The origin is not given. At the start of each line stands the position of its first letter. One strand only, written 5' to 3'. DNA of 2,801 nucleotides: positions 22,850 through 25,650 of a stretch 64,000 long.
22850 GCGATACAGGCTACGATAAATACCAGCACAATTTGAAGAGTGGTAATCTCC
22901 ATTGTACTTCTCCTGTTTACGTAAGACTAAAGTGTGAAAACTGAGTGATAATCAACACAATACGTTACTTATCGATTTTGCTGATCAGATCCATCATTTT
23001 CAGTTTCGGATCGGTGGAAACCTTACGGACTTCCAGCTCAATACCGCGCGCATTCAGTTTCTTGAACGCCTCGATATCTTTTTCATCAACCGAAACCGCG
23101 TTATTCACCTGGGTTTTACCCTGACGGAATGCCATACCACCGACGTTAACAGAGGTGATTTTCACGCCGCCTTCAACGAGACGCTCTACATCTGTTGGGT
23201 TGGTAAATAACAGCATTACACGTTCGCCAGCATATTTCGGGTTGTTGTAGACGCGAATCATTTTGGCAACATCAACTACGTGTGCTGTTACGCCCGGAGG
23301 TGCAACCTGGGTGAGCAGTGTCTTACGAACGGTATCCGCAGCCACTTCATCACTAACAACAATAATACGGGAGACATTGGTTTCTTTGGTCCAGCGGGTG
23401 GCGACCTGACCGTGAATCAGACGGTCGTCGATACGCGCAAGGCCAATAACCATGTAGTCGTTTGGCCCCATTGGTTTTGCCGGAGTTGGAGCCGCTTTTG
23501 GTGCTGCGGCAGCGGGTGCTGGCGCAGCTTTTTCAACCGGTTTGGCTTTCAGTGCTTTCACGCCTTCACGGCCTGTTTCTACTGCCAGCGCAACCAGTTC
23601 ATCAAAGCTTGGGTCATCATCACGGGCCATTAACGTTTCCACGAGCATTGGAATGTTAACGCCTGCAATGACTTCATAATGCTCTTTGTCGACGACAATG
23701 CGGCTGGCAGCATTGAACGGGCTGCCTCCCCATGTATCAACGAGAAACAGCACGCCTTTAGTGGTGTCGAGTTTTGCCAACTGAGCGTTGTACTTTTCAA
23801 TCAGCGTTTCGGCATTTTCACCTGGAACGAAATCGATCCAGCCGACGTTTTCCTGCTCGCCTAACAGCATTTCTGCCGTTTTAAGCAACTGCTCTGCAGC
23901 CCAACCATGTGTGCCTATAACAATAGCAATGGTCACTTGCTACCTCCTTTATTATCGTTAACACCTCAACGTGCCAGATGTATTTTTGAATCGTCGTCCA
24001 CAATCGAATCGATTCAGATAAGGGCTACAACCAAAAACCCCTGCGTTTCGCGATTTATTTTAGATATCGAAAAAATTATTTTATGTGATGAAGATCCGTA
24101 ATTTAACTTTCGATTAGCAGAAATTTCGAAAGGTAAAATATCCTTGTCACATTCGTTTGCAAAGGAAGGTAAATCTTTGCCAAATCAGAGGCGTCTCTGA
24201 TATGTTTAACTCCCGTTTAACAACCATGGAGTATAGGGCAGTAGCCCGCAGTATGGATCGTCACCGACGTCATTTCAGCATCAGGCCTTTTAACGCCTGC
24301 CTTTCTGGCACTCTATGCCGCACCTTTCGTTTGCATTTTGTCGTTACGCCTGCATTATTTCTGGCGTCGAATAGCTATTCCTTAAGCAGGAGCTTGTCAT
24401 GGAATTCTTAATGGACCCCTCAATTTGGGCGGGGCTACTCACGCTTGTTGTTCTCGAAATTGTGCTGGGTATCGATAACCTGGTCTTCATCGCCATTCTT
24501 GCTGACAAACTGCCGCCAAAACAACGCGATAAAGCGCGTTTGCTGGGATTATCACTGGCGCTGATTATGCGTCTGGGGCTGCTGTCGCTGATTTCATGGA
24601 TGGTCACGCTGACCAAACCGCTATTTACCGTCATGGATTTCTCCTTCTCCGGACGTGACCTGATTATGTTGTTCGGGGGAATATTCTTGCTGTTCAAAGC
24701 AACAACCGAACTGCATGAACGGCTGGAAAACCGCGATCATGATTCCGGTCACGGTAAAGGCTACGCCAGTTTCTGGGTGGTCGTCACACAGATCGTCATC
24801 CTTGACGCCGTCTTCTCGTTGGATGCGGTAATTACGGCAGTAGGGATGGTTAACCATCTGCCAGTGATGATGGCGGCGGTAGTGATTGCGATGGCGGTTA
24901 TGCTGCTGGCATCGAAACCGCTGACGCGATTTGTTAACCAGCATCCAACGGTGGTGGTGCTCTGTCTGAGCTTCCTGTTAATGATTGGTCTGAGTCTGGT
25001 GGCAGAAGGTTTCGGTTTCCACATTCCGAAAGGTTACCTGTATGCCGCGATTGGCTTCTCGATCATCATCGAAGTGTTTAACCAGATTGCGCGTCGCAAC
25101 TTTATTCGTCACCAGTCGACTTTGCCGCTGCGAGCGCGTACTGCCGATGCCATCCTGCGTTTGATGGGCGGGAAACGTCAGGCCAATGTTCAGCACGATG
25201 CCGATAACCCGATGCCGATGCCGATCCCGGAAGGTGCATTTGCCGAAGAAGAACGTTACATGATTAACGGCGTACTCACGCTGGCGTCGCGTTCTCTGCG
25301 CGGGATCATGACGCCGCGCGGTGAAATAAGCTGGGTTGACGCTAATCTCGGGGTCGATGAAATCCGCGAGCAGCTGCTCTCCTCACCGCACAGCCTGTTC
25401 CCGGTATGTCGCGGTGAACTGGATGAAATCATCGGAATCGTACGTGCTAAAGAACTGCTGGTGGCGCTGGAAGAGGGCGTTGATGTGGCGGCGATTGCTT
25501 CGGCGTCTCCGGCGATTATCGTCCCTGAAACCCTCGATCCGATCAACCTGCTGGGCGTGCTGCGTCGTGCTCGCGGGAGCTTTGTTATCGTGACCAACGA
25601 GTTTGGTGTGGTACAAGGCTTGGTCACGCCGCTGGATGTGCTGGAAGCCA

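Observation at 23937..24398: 462-bp divergent manX / yoaE control region with an A/T-CG-A/T operator-like site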

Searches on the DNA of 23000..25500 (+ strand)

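Call 3: search_dna_similar(query=window:23800-24500:+, collection=ecoli_genomes, mode=near, max_rows=10)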
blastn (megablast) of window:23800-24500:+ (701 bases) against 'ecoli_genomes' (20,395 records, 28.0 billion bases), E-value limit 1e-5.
Records with a match: 5423; places in all: 5423; records where one place covers at least 80% of the query: 5423.
Genomes with a match: 5423 of 5426; with a place that covers at least 80% of the query: 5423. Places per genome that has any: lowest 1, median 1, highest 1. On chromosomes: 5422 places; on plasmids: 1.
Best place of each record, by identity: >=99% 5423.
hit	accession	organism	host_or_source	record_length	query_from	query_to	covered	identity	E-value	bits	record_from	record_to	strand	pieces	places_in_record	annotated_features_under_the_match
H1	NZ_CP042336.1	Escherichia coli strain GZ04-0086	Homo sapiens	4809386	1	701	100%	100.0%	0e+0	1313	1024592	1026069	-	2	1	IS1-like element IS1A family transposase | yoaL: protein YoaL | manX: PTS mannose transporter subunit IIAB | yoaE: CNNM family cation transport protein YoaE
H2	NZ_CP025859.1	Escherichia coli strain 504239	Homo sapiens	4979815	1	701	100%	100.0%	0e+0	1295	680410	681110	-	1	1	yoaL: protein YoaL | manX: PTS mannose transporter subunit IIAB | yoaE: CNNM family cation transport protein YoaE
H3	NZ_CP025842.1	Escherichia coli strain 720632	Homo sapiens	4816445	1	701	100%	100.0%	0e+0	1295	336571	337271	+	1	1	yoaL: protein YoaL | manX: PTS mannose transporter subunit IIAB | yoaE: CNNM family cation transport protein YoaE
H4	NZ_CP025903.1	Escherichia coli strain 300709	Homo sapiens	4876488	1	701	100%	100.0%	0e+0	1295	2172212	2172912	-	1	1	yoaL: protein YoaL | manX: PTS mannose transporter subunit IIAB | yoaE: CNNM family cation transport protein YoaE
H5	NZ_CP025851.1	Escherichia coli strain 510016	Homo sapiens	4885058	1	701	100%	100.0%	0e+0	1295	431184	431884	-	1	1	yoaL: protein YoaL | manX: PTS mannose transporter subunit IIAB | yoaE: CNNM family cation transport protein YoaE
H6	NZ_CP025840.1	Escherichia coli strain 214-4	Homo sapiens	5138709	1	701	100%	100.0%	0e+0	1295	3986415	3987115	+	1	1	yoaL: protein YoaL | manX: PTS mannose transporter subunit IIAB | yoaE: CNNM family cation transport protein YoaE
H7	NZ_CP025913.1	Escherichia coli strain 203740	Homo sapiens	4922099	1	701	100%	100.0%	0e+0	1295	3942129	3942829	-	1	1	yoaL: protein YoaL | manX: PTS mannose transporter subunit IIAB | yoaE: CNNM family cation transport protein YoaE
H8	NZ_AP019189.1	Escherichia coli strain M217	Homo sapiens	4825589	1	701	100%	100.0%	0e+0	1295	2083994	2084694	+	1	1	yoaL: protein YoaL | manX: PTS mannose transporter subunit IIAB | yoaE: CNNM family cation transport protein YoaE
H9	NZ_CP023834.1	Escherichia coli strain 4/2-1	Homo sapiens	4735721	1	701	100%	100.0%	0e+0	1295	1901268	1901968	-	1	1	yoaL: protein YoaL | manX: PTS mannose transporter subunit IIAB | yoaE: CNNM family cation transport protein YoaE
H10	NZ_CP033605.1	Escherichia coli O157:H7 strain TR01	Cattle carcass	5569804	1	701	100%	100.0%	0e+0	1295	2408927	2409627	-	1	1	yoaL: protein YoaL | manX: PTS mannose transporter subunit IIAB | yoaE: CNNM family cation transport protein YoaE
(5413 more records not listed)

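Call 4: search_rna_families(source=window, start=23000, end=25500, threshold=evalue, max_evalue=1, show_alignments=2)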
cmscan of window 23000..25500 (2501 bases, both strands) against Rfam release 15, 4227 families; matches with E-value up to 1: 1.
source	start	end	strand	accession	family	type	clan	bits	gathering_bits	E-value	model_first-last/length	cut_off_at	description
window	23646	23679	-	RF00140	Alpha_RBS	Cis-reg;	-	17.8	38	0.38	1-110/110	no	Alpha operon ribosome binding site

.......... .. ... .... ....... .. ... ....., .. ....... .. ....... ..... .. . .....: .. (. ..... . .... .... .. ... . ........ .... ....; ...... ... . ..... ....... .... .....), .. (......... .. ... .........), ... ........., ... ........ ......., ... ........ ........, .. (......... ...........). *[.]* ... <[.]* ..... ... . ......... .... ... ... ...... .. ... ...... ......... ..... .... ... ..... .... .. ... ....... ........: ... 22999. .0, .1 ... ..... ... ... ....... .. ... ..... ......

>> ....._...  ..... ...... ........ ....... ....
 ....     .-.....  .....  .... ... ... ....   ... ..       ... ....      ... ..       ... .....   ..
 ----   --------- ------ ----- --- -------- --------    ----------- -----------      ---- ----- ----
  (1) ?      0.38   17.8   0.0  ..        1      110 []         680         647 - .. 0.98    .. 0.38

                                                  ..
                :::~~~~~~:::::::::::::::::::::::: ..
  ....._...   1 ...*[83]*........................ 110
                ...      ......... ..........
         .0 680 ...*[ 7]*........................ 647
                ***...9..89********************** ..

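Call 6: get_annotated_region(hit=H3, flank=3000)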
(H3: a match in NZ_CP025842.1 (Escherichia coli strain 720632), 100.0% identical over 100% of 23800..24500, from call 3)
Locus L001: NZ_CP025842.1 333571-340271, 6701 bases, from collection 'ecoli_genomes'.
description: Escherichia coli strain 720632 chromosome, complete genome
organism: Escherichia coli strain 720632 (NCBI taxid 562)
replicon: chromosome; assembly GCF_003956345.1
host: Homo sapiens; source: stool; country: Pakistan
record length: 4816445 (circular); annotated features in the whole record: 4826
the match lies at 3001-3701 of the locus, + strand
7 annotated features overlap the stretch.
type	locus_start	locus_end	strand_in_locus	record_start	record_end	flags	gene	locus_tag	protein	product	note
CDS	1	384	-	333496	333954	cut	yobD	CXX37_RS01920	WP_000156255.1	DUF986 family protein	-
CDS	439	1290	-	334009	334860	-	manZ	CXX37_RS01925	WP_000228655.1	PTS mannose transporter subunit IID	-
CDS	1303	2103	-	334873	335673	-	manY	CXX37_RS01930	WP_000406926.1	PTS mannose transporter subunit IIC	-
CDS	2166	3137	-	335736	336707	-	manX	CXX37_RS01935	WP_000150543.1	PTS mannose transporter subunit IIAB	-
CDS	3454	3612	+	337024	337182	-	yoaL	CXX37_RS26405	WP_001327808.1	protein YoaL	-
CDS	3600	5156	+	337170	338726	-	yoaE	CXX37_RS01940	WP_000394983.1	CNNM family cation transport protein YoaE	-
CDS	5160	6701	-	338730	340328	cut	pdeD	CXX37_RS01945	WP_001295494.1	EAL domain-containing protein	-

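Call 80: get_annotated_region(hit=H1, flank=200)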
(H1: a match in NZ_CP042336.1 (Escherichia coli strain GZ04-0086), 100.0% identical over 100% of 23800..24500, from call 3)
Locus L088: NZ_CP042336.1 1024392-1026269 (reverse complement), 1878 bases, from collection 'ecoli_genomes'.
description: Escherichia coli strain GZ04-0086 chromosome, complete genome
organism: Escherichia coli strain GZ04-0086 (NCBI taxid 562)
replicon: chromosome; assembly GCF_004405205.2
host: Homo sapiens; source: stool; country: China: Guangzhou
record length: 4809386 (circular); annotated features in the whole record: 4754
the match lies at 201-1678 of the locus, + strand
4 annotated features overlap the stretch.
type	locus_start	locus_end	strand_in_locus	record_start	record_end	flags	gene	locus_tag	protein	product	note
CDS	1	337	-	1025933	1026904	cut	manX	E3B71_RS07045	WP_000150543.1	PTS mannose transporter subunit IIAB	-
CDS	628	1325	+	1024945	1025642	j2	-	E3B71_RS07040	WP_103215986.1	IS1-like element IS1A family transposase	programmed frameshift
CDS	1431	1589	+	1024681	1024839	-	yoaL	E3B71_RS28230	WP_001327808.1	protein YoaL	-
CDS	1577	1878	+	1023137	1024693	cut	yoaE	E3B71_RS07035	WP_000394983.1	CNNM family cation transport protein YoaE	-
